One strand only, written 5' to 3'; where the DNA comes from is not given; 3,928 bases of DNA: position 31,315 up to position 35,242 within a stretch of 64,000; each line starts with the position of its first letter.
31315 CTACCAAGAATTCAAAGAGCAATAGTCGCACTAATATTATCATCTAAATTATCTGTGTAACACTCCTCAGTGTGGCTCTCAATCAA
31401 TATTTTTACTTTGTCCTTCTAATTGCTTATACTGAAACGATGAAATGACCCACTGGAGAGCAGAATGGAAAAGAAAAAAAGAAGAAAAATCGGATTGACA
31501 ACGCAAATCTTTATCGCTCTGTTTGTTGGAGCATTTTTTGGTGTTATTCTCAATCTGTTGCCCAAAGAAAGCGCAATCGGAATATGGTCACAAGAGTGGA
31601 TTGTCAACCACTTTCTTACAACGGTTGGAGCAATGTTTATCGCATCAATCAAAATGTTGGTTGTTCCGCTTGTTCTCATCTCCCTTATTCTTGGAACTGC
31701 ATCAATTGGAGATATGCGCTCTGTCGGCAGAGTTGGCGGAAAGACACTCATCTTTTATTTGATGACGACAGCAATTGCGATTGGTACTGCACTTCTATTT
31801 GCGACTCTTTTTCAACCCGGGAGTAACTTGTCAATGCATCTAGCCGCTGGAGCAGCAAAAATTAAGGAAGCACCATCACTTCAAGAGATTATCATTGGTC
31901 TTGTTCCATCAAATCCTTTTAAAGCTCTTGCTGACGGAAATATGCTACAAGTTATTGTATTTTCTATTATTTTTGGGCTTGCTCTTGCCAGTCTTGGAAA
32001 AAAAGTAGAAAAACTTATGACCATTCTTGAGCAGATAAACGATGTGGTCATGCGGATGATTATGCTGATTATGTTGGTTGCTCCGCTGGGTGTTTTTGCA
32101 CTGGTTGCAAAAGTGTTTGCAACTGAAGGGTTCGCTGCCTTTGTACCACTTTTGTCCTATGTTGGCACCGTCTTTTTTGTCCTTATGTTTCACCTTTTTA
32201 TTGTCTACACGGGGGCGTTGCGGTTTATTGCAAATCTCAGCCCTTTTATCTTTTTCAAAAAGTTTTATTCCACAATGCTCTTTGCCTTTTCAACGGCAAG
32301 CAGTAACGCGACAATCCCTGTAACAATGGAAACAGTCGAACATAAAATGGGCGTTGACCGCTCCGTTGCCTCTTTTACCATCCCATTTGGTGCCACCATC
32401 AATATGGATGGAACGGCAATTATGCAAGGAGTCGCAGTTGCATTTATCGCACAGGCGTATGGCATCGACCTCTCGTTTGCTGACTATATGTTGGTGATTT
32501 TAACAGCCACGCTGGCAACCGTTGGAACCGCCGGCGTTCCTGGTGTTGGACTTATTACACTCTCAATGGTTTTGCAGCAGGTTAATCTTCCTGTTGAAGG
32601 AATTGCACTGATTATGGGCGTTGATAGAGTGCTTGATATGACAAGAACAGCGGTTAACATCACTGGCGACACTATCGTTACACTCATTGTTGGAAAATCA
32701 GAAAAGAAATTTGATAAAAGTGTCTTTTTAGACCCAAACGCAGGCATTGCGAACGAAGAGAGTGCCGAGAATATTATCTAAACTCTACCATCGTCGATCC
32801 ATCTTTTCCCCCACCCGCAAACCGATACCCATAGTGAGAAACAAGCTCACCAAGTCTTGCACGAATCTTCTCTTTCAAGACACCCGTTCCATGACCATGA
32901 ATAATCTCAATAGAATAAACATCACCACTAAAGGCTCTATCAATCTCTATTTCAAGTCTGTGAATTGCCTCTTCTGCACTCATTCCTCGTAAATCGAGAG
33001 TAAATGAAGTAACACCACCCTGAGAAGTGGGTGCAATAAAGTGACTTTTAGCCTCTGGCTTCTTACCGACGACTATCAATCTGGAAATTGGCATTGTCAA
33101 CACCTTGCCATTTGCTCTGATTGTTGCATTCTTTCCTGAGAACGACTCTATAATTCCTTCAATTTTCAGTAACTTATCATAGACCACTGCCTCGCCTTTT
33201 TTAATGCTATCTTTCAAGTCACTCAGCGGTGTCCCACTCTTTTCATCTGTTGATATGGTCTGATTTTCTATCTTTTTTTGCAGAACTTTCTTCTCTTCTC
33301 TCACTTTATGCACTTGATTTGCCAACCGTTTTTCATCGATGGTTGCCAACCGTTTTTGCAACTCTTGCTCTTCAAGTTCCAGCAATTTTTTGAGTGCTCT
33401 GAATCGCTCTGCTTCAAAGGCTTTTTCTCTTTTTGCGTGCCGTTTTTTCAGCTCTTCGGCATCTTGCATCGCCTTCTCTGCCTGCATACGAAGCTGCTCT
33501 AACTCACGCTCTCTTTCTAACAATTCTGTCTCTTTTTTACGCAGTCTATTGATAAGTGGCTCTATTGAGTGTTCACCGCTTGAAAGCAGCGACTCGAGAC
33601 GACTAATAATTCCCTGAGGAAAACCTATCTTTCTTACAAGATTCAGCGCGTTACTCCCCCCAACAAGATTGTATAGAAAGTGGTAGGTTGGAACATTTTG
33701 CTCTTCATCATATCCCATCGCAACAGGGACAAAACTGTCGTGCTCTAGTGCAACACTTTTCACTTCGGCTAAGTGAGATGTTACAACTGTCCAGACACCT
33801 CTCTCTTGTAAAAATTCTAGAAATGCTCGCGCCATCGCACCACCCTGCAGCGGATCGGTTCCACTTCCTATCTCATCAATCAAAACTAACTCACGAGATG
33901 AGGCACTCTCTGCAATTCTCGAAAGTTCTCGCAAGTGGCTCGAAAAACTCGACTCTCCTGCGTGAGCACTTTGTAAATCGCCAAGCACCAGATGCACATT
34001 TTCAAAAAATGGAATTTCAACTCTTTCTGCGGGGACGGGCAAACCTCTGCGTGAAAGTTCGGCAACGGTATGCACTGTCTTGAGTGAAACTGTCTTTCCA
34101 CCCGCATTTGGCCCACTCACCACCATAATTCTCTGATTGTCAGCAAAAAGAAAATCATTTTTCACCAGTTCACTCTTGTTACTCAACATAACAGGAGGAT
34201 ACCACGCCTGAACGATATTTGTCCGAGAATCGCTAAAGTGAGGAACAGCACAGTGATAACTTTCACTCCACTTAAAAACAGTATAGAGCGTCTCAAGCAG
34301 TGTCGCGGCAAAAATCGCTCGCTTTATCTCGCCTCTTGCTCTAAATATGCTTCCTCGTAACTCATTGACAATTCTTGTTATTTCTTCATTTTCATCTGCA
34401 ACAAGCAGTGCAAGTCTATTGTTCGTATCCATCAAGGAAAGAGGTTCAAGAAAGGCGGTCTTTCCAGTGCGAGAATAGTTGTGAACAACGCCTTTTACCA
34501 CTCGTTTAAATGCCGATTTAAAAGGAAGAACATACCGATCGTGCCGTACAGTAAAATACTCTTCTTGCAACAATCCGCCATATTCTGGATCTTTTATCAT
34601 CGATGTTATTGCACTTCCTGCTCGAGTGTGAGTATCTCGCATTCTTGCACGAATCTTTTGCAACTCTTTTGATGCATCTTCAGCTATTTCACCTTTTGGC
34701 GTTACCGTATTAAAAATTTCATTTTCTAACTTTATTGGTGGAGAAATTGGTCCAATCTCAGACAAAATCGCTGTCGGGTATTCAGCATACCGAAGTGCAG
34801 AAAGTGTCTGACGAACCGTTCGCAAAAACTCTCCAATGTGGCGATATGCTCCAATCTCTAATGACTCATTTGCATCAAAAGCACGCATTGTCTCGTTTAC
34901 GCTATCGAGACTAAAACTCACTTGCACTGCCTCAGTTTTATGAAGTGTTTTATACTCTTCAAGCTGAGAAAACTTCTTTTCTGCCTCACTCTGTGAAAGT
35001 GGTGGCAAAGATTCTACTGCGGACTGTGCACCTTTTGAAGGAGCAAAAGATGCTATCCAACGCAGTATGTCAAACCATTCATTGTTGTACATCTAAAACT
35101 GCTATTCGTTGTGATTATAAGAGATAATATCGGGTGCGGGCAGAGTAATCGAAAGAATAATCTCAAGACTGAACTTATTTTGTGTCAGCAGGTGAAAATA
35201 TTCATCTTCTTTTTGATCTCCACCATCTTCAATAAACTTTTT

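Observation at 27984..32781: Complete aspartate:alanine antiporter + aspartate 4-decarboxylase pair with an adjacent DAACS symporter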

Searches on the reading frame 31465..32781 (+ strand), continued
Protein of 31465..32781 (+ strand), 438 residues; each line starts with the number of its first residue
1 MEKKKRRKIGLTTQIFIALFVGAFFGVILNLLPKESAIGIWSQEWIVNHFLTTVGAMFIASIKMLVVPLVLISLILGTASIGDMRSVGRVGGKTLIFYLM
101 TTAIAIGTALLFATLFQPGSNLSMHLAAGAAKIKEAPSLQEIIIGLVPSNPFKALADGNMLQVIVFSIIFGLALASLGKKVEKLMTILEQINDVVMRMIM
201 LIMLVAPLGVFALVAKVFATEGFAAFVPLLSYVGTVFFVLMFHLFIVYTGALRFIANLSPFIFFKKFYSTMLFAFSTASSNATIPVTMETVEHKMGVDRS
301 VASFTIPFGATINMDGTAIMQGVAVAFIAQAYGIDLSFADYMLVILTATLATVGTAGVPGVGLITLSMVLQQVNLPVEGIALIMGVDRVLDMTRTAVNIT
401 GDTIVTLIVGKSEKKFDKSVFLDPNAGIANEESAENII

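Call 52: search_protein_families(library=pfam, proteins=[L082:2-1015:-, L082:2809-3306:-], max_evalue=0.001)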
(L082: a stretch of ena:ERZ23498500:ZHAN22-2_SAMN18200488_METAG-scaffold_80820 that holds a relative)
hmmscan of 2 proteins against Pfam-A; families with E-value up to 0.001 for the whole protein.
L082:2-1015:- (338 aa): 1 family
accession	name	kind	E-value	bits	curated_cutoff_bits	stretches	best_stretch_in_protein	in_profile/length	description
PF18884.5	TSP3_bac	-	2.5e-11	43.6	25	2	224-245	1-22/22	Bacterial TSP3 repeat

L082:2809-3306:- (165 aa): 1 family
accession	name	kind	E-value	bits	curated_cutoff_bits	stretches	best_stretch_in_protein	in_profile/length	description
PF10105.14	DUF2344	-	1.9e-17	64.2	23.8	1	1-104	17-115/176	Uncharacterized protein conserved in bacteria (DUF2344)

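Call 62: find_encoding_contigs(protein=P0243, flank=5000, max_places=2)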
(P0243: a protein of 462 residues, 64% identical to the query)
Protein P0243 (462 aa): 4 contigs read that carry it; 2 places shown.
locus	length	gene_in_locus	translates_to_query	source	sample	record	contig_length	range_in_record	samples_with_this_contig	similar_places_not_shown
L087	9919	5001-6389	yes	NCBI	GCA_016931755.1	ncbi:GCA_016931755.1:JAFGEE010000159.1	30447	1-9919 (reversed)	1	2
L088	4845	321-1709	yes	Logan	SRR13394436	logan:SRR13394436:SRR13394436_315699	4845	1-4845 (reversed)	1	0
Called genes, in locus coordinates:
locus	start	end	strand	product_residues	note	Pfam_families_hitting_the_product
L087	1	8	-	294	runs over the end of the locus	PF00669:Flagellin_N, PF00700:Flagellin_C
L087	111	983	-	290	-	PF00669:Flagellin_N, PF00700:Flagellin_C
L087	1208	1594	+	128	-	PF00392:GntR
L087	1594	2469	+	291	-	PF02463:SMC_N (faint), PF00005:ABC_tran, PF13304:AAA_21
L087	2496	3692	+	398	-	-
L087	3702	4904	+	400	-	-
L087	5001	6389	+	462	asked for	PF00375:SDF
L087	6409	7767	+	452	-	PF00375:SDF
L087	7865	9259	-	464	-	PF00072:Response_reg, PF00512:HisKA (weak), PF02518:HATPase_c, PF14501:HATPase_c_5 (weak)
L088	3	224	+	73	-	?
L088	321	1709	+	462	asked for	PF00375:SDF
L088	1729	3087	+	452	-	PF00375:SDF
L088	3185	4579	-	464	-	PF00072:Response_reg, PF00512:HisKA (weak), PF02518:HATPase_c, PF14501:HATPase_c_5 (weak)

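Call 63: find_encoding_contigs(protein=P0256, flank=5000, max_places=2)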
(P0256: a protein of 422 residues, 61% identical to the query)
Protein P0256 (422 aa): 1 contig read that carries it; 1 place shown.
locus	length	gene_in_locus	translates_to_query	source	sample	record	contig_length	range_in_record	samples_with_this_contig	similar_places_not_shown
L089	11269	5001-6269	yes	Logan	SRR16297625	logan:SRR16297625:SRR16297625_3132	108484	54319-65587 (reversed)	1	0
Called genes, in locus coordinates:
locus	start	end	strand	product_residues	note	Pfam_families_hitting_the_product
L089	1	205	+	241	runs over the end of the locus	PF00899:ThiF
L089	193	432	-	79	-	-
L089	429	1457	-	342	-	PF25174:Beta-prop_THOC3 (weak), PF23381:Beta-prop_IFT122_1st, PF23409:Beta-prop_EML, PF24814:WD40_Prp19, PF25175:Beta-prop_WDR5, PF25173:Beta-prop_WDR3_1st, PF24807:WD40_CDC20-Fz, PF25174:Beta-prop_THOC3, +13 more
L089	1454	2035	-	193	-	-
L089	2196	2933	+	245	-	PF03099:BPL_LplA_LipB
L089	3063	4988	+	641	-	PF18884:TSP3_bac (weak)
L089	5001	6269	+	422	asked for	PF00375:SDF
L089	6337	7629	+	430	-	PF02127:Peptidase_M18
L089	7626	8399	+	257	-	PF03309:Pan_kinase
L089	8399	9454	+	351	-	-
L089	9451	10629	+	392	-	PF13742:tRNA_anti_2, PF01336:tRNA_anti-codon, PF02601:Exonuc_VII_L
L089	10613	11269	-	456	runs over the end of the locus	PF03448:MgtE_N, PF00571:CBS, PF01769:MgtE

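Call 64: find_encoding_contigs(protein=P0283, flank=5000, max_places=2)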
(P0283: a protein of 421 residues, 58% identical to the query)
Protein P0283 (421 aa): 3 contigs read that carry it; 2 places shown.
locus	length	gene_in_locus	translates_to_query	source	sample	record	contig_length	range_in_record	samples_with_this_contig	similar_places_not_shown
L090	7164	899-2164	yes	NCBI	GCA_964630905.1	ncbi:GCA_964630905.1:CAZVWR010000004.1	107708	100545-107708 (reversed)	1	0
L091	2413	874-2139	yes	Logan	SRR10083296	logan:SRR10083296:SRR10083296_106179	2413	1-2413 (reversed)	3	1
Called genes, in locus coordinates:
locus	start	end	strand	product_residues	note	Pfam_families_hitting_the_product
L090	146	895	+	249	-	PF10418:DHODB_Fe-S_bind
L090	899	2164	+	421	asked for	PF00375:SDF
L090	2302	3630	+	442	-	PF13173:AAA_14, PF13635:DUF4143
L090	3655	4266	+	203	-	-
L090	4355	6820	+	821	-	-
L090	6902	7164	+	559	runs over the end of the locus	PF11617:Cu-binding_MopE (faint)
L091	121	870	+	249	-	PF10418:DHODB_Fe-S_bind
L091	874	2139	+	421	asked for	PF00375:SDF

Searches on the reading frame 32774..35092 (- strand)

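Call 34: search_protein_families(library=pfam, proteins=[window:32774-35092:-], max_evalue=0.001)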
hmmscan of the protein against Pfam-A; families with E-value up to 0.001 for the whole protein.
window:32774-35092:- (772 aa): 2 families
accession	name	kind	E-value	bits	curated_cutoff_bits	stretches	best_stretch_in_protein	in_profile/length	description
PF00488.27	MutS_V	-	4.9e-23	82.5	30.2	1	323-502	1-183/188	MutS domain V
PF01713.27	Smr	-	3.6e-14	53.1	25.7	1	699-772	1-77/77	Smr domain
